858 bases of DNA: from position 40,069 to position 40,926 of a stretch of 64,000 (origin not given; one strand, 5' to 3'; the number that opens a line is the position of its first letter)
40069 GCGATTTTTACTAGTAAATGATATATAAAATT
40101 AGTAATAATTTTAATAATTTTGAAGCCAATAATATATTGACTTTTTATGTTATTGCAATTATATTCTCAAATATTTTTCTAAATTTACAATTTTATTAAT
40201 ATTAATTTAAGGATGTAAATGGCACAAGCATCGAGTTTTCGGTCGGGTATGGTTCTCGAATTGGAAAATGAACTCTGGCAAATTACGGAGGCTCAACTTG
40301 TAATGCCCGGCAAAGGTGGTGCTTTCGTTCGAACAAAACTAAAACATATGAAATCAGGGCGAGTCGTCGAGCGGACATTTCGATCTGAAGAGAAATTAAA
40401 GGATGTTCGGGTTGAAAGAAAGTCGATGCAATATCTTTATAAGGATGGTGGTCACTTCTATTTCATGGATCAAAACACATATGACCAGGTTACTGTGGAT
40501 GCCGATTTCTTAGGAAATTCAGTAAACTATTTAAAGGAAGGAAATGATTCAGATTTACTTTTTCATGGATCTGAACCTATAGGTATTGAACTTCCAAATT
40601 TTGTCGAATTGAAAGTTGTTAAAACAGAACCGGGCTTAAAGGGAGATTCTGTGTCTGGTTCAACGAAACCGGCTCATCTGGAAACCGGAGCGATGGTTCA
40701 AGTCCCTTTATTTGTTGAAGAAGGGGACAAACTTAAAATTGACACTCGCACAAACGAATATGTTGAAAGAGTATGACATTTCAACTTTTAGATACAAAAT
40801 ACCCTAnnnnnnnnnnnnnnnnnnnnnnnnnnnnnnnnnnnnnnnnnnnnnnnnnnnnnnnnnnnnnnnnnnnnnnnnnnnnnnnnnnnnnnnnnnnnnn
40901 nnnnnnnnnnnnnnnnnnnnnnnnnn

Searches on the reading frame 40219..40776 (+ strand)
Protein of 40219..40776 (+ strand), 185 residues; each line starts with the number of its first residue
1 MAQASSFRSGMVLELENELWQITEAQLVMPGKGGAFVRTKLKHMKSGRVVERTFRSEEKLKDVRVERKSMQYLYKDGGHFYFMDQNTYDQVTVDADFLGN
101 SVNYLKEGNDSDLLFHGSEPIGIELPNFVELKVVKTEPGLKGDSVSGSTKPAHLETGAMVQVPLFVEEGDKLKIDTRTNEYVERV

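Call 14: search_protein_families(library=pfam, proteins=[window:40219-40776:+], max_evalue=0.01)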
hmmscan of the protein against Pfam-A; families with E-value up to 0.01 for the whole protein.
window:40219-40776:+ (185 aa): 3 families
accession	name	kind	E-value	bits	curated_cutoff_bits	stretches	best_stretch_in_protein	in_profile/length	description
PF09285.17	Elong-fact-P_C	-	3e-28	97.7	25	1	129-184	1-56/56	Elongation factor P, C-terminal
PF08207.18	EFP_N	-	1.8e-24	86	23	1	4-60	2-58/58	Elongation factor P (EF-P) KOW-like domain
PF01132.26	EFP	-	2e-20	73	27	1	68-121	1-54/54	Elongation factor P (EF-P) OB domain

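Call 15: search_protein_families(library=ncbifam, proteins=[window:40219-40776:+], max_evalue=0.01)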
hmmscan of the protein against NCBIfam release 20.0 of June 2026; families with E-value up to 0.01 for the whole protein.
window:40219-40776:+ (185 aa): 7 families
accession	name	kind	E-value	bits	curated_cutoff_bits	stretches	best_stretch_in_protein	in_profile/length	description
NF001810.0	PRK00529.1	subfamily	1.7e-77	259.3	161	1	1-185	2-186/187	elongation factor P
TIGR00038.1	efp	equivalog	2.9e-76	255.3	185.8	1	3-185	2-184/184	elongation factor P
NF009090.0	PRK12426.1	equivalog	7e-47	159.5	226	1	1-185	1-185/185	elongation factor P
NF003392.1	PRK04542.1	equivalog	9.9e-40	136.4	216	1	3-184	2-186/187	elongation factor P-like protein EfpL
TIGR02178.1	yeiP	equivalog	1e-37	130.1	264.05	1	3-184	1-185/186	elongation factor P-like protein YeiP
NF011175.0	PRK14578.1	equivalog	2.3e-36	125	301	1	1-184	1-186/187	elongation factor P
NF003076.0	PRK03999.1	equivalog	0.0042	16.7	138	1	5-96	9-101/129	translation initiation factor IF-5A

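Call 50: search_protein_families(library=pfam, proteins=[L003:10811-11671:+, L014:159-605:+, L013:232-474:-], max_evalue=1)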
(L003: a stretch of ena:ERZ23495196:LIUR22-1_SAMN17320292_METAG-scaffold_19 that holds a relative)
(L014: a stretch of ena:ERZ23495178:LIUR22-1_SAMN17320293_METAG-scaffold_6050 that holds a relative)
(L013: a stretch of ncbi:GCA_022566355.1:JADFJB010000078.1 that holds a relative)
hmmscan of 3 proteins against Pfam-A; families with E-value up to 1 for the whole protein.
L003:10811-11671:+ (286 aa): 2 families
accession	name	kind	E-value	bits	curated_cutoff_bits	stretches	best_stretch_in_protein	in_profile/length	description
PF01844.29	HNH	-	2.2e-07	31.4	21.4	1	19-59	3-46/47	HNH endonuclease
PF01813.22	ATP-synt_D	-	0.021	15.1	25.7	1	69-130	10-72/196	ATP synthase subunit D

L014:159-605:+ (148 aa): 3 families
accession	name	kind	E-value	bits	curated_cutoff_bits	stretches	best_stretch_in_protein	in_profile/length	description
PF10960.13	Holin_BhlA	-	0.0077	16.6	22.6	1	73-100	41-68/70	BhlA holin family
PF02206.23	WSN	-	0.055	13.8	21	1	47-80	20-51/66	Domain of unknown function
PF14591.11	AF0941-like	-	0.056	14.4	22.6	1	73-140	8-66/113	AF0941-like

L013:232-474:- (80 aa): 2 families
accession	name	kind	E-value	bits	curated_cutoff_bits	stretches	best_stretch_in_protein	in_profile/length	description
PF05635.17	23S_rRNA_IVP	-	8e-05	23.3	33.8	1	12-43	2-33/106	23S rRNA-intervening sequence protein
PF11466.13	Doppel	-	0.19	11.9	25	1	46-64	2-20/30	Prion-like protein Doppel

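Call 51: search_protein_families(library=padloc, proteins=[L003:10811-11671:+, L014:159-605:+, L013:232-474:-], max_evalue=0.01)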
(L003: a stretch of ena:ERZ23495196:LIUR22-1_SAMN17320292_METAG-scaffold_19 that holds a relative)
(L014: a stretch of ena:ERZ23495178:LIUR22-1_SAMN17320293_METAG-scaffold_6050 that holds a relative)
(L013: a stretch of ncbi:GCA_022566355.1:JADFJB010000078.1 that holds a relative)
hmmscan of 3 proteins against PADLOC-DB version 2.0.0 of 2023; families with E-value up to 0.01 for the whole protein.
L003:10811-11671:+ (286 aa): 0 families

L014:159-605:+ (148 aa): 0 families

L013:232-474:- (80 aa): 0 families
